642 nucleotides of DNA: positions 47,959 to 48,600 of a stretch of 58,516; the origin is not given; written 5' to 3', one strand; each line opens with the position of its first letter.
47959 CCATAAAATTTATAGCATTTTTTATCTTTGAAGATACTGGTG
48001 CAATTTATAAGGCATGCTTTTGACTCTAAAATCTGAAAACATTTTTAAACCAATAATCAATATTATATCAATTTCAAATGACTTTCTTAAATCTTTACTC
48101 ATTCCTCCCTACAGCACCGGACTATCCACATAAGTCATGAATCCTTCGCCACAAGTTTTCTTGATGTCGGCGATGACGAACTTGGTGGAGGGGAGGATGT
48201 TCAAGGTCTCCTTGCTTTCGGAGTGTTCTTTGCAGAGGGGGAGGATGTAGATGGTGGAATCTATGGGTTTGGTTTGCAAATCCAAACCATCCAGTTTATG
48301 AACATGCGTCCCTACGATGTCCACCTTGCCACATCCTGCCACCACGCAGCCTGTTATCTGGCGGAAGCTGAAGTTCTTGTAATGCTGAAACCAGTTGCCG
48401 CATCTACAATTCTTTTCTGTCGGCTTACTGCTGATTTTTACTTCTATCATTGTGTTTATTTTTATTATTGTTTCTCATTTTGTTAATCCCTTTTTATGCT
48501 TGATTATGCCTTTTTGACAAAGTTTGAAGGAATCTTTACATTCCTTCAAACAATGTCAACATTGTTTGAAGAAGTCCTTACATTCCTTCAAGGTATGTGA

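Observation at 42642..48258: A ~5.4-kb accessory island inserted into the 3' end of a small Cys/His-rich gene, bounded by ~175-bp direct repeats, with no integrase in sight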

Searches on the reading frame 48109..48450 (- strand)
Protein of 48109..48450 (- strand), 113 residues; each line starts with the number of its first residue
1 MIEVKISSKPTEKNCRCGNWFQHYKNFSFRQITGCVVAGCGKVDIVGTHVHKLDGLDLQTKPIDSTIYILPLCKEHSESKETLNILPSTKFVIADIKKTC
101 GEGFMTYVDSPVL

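Call 5: search_protein_families(library=pfam, proteins=[window:48109-48450:-], max_evalue=0.01)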
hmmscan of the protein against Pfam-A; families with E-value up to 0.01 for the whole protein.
window:48109-48450:- (113 aa): 0 families

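Call 6: search_protein_families(library=padloc, proteins=[window:48109-48450:-], max_evalue=0.01)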
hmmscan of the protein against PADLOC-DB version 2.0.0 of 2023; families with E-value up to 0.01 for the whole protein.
window:48109-48450:- (113 aa): 0 families

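Call 19: find_encoding_contigs(protein=window:48109-48450:-, flank=10000, max_places=10)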
Protein window:48109-48450:- (113 aa): no gene with exactly this product is on record in the collection.
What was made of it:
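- Tried and rejected: The exact 113-aa protein is not on record (call 19).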

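Call 20: find_homologous_proteins(query=window:48109-48450:-)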
Query window:48109-48450:- (113 aa): 8 proteins with E <= 0.001 among 8 candidates.
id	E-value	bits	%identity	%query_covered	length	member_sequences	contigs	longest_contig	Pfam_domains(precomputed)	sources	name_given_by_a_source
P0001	1.4e-69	249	96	100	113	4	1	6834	-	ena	-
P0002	2.6e-63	229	89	100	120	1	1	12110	-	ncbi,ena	ncbi:MAG: hypothetical protein WCL14_07805 [Bacteroidota bacterium]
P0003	1.8e-51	191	77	100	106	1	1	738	-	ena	-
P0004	5.5e-45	170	69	100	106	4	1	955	-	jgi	-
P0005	1.7e-44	168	73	100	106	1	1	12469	-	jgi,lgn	-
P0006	3.2e-43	164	68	100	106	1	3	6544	-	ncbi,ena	-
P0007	1.8e-42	162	68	100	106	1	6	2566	-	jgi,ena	jgi:hypothetical protein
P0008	2.1e-19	87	65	64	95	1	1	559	-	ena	-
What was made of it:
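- Tried and rejected: Only 8 homologues exist (call 20).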

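Call 21: find_encoding_contigs(protein=P0001, flank=10000)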
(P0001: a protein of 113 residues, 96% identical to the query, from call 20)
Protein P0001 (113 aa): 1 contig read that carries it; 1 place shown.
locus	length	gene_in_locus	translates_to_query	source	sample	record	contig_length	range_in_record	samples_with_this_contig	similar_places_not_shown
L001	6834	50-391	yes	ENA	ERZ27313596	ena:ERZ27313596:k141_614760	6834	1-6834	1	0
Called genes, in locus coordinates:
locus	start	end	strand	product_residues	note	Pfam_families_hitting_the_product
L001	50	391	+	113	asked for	-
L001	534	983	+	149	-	PF02082:Rrf2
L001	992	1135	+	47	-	-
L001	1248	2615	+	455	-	PF07992:Pyr_redox_2 (faint), PF13434:Lys_Orn_oxgnase (faint), PF13454:NAD_binding_9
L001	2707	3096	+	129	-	PF00034:Cytochrom_C (weak), PF13442:Cytochrome_CBB3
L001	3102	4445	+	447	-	PF00115:COX1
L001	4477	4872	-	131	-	-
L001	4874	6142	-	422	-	PF00174:Oxidored_molyb, PF03404:Mo-co_dimer (weak)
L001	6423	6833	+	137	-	?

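Call 22: find_encoding_contigs(protein=P0002, flank=10000)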
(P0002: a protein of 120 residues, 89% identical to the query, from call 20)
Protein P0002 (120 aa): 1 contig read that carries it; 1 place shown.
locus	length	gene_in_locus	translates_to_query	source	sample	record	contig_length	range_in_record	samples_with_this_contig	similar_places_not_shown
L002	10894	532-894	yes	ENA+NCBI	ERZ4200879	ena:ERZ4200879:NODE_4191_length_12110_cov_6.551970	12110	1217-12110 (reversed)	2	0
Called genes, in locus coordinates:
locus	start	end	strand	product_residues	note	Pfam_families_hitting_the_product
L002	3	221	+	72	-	?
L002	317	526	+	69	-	-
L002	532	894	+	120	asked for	-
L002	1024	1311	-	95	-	-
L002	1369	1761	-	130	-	-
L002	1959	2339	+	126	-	PF13650:Asp_protease_2 (faint), PF13975:gag-asp_proteas (weak)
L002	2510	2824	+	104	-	PF01909:NTP_transf_2, PF22600:MTPAP-like_central (weak), PF18765:Polbeta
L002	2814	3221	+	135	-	PF05168:HEPN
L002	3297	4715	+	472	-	-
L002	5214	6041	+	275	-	PF02517:Rce1-like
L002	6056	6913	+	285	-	PF12412:DUF3667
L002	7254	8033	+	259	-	PF00106:adh_short, PF08659:KR, PF13561:adh_short_C2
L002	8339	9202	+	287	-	-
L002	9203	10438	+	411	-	PF04413:Glycos_transf_N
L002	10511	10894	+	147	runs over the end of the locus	PF11396:PepSY_like (faint)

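Call 23: find_encoding_contigs(protein=P0005, flank=10000)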
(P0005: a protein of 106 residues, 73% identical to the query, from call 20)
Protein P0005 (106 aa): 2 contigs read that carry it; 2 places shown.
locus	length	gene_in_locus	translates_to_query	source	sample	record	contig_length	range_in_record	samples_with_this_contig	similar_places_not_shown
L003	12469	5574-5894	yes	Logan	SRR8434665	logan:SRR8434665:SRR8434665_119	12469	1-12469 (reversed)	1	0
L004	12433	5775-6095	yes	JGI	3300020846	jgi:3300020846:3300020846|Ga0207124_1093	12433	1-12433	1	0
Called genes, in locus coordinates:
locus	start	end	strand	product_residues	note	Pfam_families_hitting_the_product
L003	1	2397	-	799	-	?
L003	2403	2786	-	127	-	-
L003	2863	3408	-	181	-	-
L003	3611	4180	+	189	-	-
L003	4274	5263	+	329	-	-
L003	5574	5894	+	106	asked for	-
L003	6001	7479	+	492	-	-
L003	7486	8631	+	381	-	PF03935:SKN1_KRE6_Sbg1 (faint), PF00722:Glyco_hydro_16, PF18962:Por_Secre_tail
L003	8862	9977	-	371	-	PF00374:NiFeSe_Hases (faint), PF00346:Complex1_49kDa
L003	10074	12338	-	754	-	PF02786:CPSase_L_D2, PF02655:ATP-grasp_3 (faint), PF02787:CPSase_L_D3, PF25596:CPSase_L_D1, PF01071:GARS_A (weak), PF02222:ATP-grasp, PF02786:CPSase_L_D2, PF07478:Dala_Dala_lig_C, +1 more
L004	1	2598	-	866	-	?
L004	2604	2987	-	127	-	-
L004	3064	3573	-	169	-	-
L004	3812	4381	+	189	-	-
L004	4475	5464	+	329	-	-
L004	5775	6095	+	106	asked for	-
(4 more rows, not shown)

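Call 29: find_encoding_contigs(protein=P0006, flank=10000)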
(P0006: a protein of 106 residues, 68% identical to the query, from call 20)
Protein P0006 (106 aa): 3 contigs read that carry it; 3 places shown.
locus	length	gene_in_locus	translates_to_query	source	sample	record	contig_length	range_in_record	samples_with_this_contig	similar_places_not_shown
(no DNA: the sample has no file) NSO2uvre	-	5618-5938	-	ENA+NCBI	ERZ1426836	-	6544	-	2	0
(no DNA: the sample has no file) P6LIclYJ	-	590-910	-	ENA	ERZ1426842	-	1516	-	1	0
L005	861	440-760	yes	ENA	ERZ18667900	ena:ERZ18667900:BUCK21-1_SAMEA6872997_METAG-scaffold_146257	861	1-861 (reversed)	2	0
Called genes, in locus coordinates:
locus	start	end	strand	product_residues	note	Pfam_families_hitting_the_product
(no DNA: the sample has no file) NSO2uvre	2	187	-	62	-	?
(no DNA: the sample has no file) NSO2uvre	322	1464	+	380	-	PF01946:Thi4 (weak), PF00890:FAD_binding_2 (faint), PF01266:DAO, PF07992:Pyr_redox_2 (faint)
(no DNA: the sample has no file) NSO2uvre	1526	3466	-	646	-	PF12895:ANAPC3 (weak), PF00515:TPR_1 (weak), PF00515:TPR_1 (weak), PF13424:TPR_12 (weak), PF23914:TPR_CcmH_CycH (weak), PF13414:TPR_11 (weak), PF00515:TPR_1, PF13181:TPR_8, +11 more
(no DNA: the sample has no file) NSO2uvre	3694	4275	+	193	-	-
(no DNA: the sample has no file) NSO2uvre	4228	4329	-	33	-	-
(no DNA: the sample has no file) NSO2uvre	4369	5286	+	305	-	-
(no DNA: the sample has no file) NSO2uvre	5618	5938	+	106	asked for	-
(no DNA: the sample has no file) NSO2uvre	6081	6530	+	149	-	PF02082:Rrf2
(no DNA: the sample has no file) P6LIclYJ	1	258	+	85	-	?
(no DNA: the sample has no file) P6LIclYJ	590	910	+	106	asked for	-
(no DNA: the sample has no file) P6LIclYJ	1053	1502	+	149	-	PF02082:Rrf2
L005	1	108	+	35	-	?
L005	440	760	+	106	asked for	-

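Call 30: find_encoding_contigs(protein=P0007, flank=10000)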
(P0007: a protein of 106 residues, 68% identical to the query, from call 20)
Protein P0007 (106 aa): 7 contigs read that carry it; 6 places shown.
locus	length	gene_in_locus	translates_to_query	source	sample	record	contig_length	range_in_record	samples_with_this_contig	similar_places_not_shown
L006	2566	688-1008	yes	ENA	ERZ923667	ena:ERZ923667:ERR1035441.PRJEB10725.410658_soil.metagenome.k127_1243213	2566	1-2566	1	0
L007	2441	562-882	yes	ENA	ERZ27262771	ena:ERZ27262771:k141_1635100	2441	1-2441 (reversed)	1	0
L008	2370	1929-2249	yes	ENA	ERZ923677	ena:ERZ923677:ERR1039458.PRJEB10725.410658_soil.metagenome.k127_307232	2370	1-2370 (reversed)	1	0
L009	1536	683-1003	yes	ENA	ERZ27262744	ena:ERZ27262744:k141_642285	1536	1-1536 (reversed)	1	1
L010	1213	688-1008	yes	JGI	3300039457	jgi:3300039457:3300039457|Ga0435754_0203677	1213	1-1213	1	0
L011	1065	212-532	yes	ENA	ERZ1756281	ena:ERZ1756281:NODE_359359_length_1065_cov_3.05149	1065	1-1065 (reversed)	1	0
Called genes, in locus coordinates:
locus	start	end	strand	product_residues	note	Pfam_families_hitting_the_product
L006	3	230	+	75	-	?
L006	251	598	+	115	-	-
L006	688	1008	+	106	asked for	-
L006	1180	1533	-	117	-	-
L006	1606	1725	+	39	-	-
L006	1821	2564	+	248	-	?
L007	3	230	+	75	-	?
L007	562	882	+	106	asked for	-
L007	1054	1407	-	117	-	-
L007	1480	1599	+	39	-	-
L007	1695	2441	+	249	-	?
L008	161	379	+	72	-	-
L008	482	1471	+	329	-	-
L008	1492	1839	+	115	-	-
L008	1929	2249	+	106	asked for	-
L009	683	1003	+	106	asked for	-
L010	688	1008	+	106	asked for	-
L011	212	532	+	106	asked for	-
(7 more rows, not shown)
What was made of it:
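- The module occurs in several unrelated contexts, next to Rrf2, GH16, a 117-aa gene or CPBP (calls 21, 23, 29, 30), so it moves.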

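Call 45: search_protein_families(library=pfam, proteins=[L002:1024-1311:-, L002:1369-1761:-, L006:251-598:+, L003:6001-7479:+, L003:3611-4180:+, L006:1180-1533:-], max_evalue=0.01)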
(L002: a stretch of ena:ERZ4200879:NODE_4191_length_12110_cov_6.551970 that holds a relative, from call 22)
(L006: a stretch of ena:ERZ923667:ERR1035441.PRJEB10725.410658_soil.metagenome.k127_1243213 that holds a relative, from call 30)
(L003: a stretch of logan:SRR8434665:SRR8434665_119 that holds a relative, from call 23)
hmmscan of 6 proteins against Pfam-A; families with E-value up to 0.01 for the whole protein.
L002:1024-1311:- (95 aa): 0 families

L002:1369-1761:- (130 aa): 0 families

L006:251-598:+ (115 aa): 1 family
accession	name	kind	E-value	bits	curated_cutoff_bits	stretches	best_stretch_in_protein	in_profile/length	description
PF24860.1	FdhE_C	-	0.0035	17.9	27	0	70-108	5-46/82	FdhE, C-terminal domain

L003:6001-7479:+ (492 aa): 0 families

L003:3611-4180:+ (189 aa): 0 families

L006:1180-1533:- (117 aa): 0 families

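Call 63: search_protein_representatives(protein=window:48109-48450:-)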
Query: 113 residues. Proteins with E-value up to 0.001 (for the whole library): 375; up to 1e-10: 36; up to 1e-30: 1. The best 150 are listed.
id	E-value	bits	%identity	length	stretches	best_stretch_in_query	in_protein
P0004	1.8e-45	169.6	74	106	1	1-113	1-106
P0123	6.1e-22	93.7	46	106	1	3-109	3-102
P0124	5.0e-21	90.8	51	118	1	10-103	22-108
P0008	6.7e-20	87.2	71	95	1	1-70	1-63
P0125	3.5e-18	81.6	42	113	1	1-102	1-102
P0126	1.9e-17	79.3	42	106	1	1-102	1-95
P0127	2.4e-17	78.9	45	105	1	8-108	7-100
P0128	2.6e-17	78.8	42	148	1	1-110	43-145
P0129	4.7e-15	71.5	31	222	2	10-92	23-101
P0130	1.2e-14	70.2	43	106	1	3-108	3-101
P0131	2.1e-14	69.4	45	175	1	11-102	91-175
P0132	1.5e-13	66.7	47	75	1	1-81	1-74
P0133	3.3e-13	65.6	43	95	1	8-101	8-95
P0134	5.8e-13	64.8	48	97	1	11-101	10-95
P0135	5.8e-13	64.8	36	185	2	16-85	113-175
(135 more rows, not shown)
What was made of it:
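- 48109..48450 (-): Intact 113-aa Cys/His-rich gene. It belongs to an uncharacterised family with the motif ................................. 8 close homologues (call 20) and 375 remote representatives (call 63).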

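Call 65: search_protein_families(library=pfam, alignment_id=A4, max_evalue=0.1)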
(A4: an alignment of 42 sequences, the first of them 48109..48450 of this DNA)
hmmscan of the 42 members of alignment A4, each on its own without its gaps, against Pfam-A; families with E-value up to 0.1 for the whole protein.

A. member 1, window:48109-48450:- (113 aa): 1 family
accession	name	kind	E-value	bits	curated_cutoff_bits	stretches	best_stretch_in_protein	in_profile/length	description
PF02957.21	TT_ORF2-like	-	0.063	13.7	24.3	0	15-31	20-36/53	TT viral ORF2-like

B. families by the number of members that match (of 42 scanned): 11 families
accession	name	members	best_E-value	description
PF02957.21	TT_ORF2-like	28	0.00096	TT viral ORF2-like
PF16786.11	RecA_dep_nuc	3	0.022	Recombination enhancement, RecA-dependent nuclease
PF16988.10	Vps36-NZF-N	1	0.0066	Vacuolar protein sorting 36 NZF-N zinc-finger domain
PF06337.17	DUSP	1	0.0095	DUSP domain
PF06147.18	DUF968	1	0.026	Protein of unknown function (DUF968)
PF02135.21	zf-TAZ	1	0.037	TAZ zinc finger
PF18721.6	CxC6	1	0.04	CxC6 like cysteine cluster associated with KDZ transposases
PF25200.1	DUF7833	1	0.049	Family of unknown function (DUF7833)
PF25210.1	Kelch_FKB95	1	0.071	FKB95, Kelch-repeats domain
PF16225.10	DUF4884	1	0.078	Domain of unknown function (DUF4884)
PF14542.12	Acetyltransf_CG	1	0.092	GCN5-related N-acetyl-transferase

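Call 66: search_solved_structures(query=A4, max_evalue=1, show_alignments=2)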
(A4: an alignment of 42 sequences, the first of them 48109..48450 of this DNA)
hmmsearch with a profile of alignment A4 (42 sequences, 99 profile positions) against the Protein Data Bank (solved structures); distinct sequences matched with E-value up to 1: 3.
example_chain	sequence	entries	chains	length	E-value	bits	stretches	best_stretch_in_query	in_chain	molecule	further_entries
7aoi_A5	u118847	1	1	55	0.41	13.9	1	43-71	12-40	bL32m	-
7ane_T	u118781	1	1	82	0.53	13.5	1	43-74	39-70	bL32m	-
7aih_T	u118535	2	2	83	0.54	13.5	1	43-74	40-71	bL32m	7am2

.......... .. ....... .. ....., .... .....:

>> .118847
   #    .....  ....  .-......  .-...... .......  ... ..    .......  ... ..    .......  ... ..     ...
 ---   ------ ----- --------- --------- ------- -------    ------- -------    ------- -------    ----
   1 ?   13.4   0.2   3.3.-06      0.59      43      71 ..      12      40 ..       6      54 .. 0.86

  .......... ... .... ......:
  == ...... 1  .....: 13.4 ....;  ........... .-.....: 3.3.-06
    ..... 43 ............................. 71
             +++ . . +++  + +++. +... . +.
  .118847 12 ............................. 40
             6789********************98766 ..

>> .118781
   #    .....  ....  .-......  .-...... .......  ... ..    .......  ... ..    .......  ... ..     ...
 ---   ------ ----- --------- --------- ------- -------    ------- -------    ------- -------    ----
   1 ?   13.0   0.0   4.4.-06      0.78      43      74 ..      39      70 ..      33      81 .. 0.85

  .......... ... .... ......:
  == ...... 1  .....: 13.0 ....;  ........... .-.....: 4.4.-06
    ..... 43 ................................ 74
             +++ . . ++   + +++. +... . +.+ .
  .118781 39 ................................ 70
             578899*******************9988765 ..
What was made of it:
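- Tried and rejected: Profile searches gave only weak TT_ORF2-like and HNH-type hints (calls 65, 66).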

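Call 67: search_protein_families(library=phrogs, alignment_id=A4, max_evalue=0.001)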
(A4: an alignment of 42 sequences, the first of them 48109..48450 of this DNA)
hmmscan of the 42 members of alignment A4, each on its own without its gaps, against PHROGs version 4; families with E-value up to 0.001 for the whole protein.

A. member 1, window:48109-48450:- (113 aa): 0 families

B. families by the number of members that match (of 42 scanned): 0 families

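Call 68: search_protein_families(library=ncbifam, alignment_id=A4, max_evalue=0.01)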
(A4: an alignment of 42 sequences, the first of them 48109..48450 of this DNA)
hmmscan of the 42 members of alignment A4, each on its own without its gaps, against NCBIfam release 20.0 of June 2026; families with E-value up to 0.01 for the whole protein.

A. member 1, window:48109-48450:- (113 aa): 0 families

B. families by the number of members that match (of 42 scanned): 1 family
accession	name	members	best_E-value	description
NF009733.0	PRK13256.1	1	0.0086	thiopurine S-methyltransferase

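Call 92: predict_structure(alignment_id=A7)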
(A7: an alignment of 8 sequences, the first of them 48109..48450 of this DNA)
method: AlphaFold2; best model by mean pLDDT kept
length: 113 residues; sequences in the alignment: 8
mean_pLDDT: 46.3   pTM: 0.36
mean pLDDT of the five models: 46.3, 35.8, 33.9, 33.2, 31.9
residues with pLDDT >= 90: 0; 70-90: 0; 50-70: 35; < 50: 78
segments of 3 or more residues with pLDDT < 50: 7-31, 46-64, 81-113
pLDDT, mean of each block of 10 residues (from residue 1): 51 39 39 57 51 42 51 62 46 42 35 27
secondary structure, 60 per line:
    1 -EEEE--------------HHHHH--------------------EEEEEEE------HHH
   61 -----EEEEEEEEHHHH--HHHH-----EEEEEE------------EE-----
elements in order: E2-5 H20-24 E45-51 E66-73 H74-77 H80-83 E89-94
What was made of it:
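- Tried and rejected: The AF2 model is too poor (pLDDT 46) to search with (call 92).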

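Call 120: find_related_loci(query=A7, collection=viral_contigs, flank=6000)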
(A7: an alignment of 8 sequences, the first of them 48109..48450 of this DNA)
Query A7 (113 aa) in viral_contigs; peptide patterns used: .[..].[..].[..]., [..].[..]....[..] (x = any residue, [..] = any of these).
144 stretches matched a pattern, but none encodes a relative of the query by tblastn (E <= 1e-3).

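Call 126: search_protein_families(library=padloc, proteins=[L002:1024-1311:-, L002:1369-1761:-], max_evalue=0.001)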
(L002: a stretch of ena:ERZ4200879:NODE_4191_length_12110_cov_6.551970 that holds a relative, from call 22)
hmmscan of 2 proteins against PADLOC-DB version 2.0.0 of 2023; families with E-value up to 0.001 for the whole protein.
L002:1024-1311:- (95 aa): 0 families

L002:1369-1761:- (130 aa): 0 families
